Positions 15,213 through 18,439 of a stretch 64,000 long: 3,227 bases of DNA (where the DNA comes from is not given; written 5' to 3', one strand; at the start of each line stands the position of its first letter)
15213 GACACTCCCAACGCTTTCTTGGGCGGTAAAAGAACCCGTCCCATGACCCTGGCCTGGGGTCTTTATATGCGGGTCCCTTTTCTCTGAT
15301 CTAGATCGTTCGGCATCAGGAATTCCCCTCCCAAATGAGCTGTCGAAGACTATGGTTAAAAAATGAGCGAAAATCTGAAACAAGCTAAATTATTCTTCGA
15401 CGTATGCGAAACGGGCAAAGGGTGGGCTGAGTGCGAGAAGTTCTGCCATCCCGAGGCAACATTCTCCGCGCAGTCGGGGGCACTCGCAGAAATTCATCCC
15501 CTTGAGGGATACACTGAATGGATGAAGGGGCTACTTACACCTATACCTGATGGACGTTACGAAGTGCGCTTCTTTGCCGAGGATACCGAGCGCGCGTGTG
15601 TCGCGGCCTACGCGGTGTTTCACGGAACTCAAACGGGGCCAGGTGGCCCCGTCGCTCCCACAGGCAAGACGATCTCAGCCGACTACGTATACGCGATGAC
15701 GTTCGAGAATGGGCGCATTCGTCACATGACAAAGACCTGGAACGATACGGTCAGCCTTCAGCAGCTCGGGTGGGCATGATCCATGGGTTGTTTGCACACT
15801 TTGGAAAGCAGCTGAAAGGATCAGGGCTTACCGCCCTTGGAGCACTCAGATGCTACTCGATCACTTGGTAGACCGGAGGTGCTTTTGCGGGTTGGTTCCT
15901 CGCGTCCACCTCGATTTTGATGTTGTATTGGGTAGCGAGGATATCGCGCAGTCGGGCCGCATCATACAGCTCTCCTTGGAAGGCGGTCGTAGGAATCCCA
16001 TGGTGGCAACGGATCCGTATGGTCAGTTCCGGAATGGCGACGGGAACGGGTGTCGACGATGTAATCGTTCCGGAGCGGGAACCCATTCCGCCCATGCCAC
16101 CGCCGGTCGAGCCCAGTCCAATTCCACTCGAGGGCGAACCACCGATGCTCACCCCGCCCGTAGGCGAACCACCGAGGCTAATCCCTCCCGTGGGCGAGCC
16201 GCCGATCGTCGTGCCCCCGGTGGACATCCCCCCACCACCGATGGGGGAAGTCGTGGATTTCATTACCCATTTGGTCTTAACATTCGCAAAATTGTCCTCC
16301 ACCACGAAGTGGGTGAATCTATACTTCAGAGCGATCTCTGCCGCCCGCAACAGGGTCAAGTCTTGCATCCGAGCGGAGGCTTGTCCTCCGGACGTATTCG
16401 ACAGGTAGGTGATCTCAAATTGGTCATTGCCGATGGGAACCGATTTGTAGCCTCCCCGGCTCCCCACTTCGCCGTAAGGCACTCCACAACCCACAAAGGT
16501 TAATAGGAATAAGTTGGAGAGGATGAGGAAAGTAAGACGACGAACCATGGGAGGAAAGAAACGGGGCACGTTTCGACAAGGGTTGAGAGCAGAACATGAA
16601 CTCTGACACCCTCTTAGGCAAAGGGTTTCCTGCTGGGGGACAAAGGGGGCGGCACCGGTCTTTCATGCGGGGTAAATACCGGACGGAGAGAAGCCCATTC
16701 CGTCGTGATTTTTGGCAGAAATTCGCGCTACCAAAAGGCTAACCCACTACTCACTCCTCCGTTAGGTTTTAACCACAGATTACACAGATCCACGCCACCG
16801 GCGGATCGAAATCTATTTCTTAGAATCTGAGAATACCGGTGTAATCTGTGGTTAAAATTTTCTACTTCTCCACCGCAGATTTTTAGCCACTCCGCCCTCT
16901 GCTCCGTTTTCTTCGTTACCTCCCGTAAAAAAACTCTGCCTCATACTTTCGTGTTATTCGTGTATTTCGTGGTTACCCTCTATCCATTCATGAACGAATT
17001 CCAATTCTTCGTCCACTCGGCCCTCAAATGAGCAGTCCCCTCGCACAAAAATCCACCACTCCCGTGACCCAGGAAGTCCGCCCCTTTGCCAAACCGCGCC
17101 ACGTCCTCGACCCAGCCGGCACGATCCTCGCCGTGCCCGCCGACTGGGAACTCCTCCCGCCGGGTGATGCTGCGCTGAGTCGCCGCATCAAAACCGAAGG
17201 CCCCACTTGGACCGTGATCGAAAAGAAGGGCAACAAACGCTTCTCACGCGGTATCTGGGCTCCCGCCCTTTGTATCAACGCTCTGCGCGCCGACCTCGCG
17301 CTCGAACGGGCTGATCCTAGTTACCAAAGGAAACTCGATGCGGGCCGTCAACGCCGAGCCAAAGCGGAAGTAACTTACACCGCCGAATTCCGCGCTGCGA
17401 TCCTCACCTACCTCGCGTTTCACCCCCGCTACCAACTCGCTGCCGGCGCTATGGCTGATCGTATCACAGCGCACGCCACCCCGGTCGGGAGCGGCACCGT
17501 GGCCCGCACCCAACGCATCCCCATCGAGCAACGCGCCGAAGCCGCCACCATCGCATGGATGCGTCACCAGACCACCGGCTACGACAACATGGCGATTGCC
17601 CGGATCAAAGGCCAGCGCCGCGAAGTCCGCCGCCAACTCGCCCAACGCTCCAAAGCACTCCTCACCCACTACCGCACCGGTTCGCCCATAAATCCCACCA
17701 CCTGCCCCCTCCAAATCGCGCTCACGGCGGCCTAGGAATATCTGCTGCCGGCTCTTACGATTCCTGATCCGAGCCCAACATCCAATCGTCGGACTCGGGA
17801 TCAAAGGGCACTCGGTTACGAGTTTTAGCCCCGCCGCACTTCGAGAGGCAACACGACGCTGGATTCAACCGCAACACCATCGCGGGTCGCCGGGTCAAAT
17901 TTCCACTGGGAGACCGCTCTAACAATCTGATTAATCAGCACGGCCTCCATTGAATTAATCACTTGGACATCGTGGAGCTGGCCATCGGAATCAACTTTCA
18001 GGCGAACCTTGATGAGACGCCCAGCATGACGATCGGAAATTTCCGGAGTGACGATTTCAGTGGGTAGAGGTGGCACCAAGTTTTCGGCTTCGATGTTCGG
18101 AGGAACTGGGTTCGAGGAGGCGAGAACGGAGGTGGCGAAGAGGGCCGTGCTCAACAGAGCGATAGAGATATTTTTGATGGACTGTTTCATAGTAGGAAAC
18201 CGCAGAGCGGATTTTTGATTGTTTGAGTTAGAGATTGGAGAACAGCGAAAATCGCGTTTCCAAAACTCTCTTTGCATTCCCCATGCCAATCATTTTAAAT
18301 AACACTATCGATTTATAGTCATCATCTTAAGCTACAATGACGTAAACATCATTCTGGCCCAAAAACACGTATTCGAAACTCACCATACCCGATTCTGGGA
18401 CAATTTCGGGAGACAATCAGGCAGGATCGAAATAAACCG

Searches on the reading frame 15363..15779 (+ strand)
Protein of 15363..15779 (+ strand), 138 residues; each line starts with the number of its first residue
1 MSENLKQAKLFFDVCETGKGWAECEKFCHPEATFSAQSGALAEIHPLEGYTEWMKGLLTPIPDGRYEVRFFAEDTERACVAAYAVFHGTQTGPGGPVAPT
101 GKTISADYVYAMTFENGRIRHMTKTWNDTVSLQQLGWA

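Call 7: search_protein_families(library=pfam, proteins=[window:15363-15779:+], max_evalue=0.01)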
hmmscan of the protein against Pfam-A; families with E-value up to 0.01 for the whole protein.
window:15363-15779:+ (138 aa): 2 families
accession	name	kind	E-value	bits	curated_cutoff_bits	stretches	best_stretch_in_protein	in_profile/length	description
PF07366.18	SnoaL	-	1.2e-12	48.2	28.4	1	11-135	6-126/126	SnoaL-like polyketide cyclase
PF12680.13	SnoaL_2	-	2.3e-11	44.6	27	1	11-121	4-101/102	SnoaL-like domain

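Call 65: find_homologous_proteins(query=window:15363-15779:+, max_evalue=1e-30)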
Query window:15363-15779:+ (138 aa): 3649 proteins with E <= 1e-30 among 3705 candidates; the best 120 are listed.
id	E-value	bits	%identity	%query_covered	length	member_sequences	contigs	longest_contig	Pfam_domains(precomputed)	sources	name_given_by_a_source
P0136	1.4e-91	322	99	100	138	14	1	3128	PF07366.19,PF12680.14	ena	-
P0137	2.4e-73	263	80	100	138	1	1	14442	PF07366.19,PF12680.14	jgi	jgi:predicted ester cyclase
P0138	8.8e-73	261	78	100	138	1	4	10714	PF07366.19,PF12680.14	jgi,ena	jgi:predicted ester cyclase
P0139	8.1e-72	258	78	100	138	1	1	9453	PF07366.19,PF12680.14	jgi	jgi:predicted ester cyclase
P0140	8.2e-72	258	78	100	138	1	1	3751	PF07366.19,PF12680.14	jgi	jgi:predicted ester cyclase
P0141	1.1e-71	257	78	100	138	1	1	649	PF07366.19,PF12680.14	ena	-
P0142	1.9e-71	257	80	100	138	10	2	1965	PF07366.19,PF12680.14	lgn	-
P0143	2.8e-71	256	75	100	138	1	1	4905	PF07366.19,PF12680.14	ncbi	-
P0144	4.7e-71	255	77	100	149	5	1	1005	PF07366.19,PF12680.14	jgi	-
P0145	4.8e-71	255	76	100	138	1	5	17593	PF07366.19,PF12680.14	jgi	jgi:predicted ester cyclase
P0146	6.1e-71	255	78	100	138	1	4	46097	PF07366.19,PF12680.14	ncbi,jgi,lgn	ncbi:MAG: putative ester cyclase [Candidatus Pelagisphaera sp.]|jgi:predicted ester cyclase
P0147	6.7e-71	255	76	100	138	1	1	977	PF07366.19,PF12680.14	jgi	jgi:ketosteroid isomerase-like protein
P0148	9.1e-71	254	77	100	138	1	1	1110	PF07366.19,PF12680.14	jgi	jgi:predicted ester cyclase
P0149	9.2e-71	254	77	100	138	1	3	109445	PF07366.19,PF12680.14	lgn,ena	-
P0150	1.2e-70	254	78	100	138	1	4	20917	PF07366.19,PF12680.14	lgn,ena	-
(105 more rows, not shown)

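Call 66: find_encoding_contigs(protein=P0137, flank=8000, max_places=2)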
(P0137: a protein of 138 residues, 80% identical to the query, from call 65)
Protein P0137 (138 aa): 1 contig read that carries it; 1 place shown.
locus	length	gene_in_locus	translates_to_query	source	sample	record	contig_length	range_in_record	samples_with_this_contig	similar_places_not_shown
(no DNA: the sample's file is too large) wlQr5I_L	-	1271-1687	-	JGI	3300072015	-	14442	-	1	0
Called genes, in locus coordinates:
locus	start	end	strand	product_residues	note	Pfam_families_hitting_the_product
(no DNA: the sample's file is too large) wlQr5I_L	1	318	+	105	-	?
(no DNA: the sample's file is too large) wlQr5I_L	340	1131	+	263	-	PF13679:Methyltransf_32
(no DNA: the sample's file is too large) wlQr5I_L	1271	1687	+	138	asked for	PF07366:SnoaL, PF12680:SnoaL_2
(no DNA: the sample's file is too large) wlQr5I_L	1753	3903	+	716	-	PF00890:FAD_binding_2 (faint), PF03486:HI0933_like (faint), PF07992:Pyr_redox_2 (weak), PF12831:FAD_oxidored, PF00395:SLH (faint)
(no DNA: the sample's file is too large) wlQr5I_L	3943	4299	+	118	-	-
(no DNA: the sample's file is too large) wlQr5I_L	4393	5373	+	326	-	PF06283:ThuA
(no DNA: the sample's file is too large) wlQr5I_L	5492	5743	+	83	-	-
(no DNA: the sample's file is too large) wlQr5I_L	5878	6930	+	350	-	PF00406:ADK, PF13207:AAA_17, PF13238:AAA_18 (faint)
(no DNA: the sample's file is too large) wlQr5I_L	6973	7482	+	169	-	PF13302:Acetyltransf_3, PF00583:Acetyltransf_1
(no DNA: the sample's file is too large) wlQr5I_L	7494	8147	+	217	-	PF00697:PRAI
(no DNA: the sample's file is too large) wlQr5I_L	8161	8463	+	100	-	-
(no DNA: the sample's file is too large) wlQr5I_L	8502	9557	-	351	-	-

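Call 67: find_encoding_contigs(protein=P0146, flank=8000, max_places=2)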
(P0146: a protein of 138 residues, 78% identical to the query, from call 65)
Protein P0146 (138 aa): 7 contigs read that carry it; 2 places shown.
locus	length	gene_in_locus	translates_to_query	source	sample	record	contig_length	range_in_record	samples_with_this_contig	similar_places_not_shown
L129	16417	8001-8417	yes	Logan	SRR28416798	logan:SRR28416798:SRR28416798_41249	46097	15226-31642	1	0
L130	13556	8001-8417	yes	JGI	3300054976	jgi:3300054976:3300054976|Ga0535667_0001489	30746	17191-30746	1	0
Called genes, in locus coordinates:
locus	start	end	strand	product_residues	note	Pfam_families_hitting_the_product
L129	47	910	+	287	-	PF01578:Cytochrom_C_asm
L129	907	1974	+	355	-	PF05201:GlutR_N, PF01488:Shikimate_DH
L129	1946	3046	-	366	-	PF00437:T2SSE, PF13401:AAA_22 (faint)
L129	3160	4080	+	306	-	PF00701:DHDPS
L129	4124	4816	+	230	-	PF01113:DapB_N, PF05173:DapB_C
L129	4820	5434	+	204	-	PF01330:RuvA_N, PF00633:HHH (faint), PF14520:HHH_5, PF07499:RuvA_C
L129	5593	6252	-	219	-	-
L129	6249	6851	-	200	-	PF07638:Sigma70_ECF, PF04542:Sigma70_r2, PF08281:Sigma70_r4_2, PF04545:Sigma70_r4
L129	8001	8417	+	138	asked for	PF07366:SnoaL, PF12680:SnoaL_2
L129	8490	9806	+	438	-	PF01011:PQQ (faint), PF13360:PQQ_2, PF13570:Beta-prop_ACSF4 (weak)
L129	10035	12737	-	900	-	PF23500:DUF7133, PF02985:HEAT (faint), PF13646:HEAT_2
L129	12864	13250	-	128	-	PF00903:Glyoxalase, PF13669:Glyoxalase_4 (weak), PF18029:Glyoxalase_6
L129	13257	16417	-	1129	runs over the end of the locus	PF07995:GSDH (faint), PF23500:DUF7133, PF02985:HEAT (faint), PF13646:HEAT_2, PF00034:Cytochrom_C (faint), PF13442:Cytochrome_CBB3 (faint)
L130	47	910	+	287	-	PF01578:Cytochrom_C_asm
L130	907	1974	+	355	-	PF05201:GlutR_N, PF01488:Shikimate_DH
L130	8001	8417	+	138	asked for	PF07366:SnoaL, PF12680:SnoaL_2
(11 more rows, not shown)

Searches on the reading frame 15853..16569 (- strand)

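Call 7: search_protein_families(library=pfam, proteins=[window:15853-16569:-], max_evalue=0.01)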
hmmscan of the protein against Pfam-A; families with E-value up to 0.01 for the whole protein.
window:15853-16569:- (238 aa): 0 families

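Call 48: search_protein_families(library=pfam, proteins=[window:15853-16548:-], max_evalue=10)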
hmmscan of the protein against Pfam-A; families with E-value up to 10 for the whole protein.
window:15853-16548:- (231 aa): 0 families

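Call 79: search_protein_families(library=ncbifam, proteins=[window:15853-16548:-], max_evalue=0.01)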
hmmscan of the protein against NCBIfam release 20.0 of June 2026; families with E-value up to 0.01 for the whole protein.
window:15853-16548:- (231 aa): 1 family
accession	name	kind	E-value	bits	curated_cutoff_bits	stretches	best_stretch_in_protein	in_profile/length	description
NF047637.1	lipo_CC0125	subfamily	1.2e-09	38.9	40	1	12-103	7-101/169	CC0125/CC1285 family lipoprotein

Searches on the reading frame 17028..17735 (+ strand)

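Call 7: search_protein_families(library=pfam, proteins=[window:17028-17735:+], max_evalue=0.01)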
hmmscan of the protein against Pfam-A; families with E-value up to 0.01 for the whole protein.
window:17028-17735:+ (235 aa): 1 family
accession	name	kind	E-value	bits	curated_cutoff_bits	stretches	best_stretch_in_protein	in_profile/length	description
PF10056.14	DUF2293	-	9.7e-21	74.1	25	1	131-216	2-85/85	Uncharacterized conserved protein (DUF2293)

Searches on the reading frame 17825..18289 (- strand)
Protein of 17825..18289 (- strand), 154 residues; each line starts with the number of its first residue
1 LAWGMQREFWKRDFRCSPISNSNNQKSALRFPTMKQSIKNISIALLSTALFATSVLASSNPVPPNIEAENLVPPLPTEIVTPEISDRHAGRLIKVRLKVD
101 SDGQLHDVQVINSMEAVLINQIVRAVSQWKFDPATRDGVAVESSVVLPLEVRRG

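Call 7: search_protein_families(library=pfam, proteins=[window:17825-18289:-], max_evalue=0.01)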
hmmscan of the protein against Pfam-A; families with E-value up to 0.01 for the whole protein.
window:17825-18289:- (154 aa): 1 family
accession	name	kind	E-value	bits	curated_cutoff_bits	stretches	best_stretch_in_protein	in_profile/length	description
PF03544.19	TonB_C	-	2.8e-09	37.7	24.6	1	93-149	18-75/79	Gram-negative bacterial TonB protein C-terminal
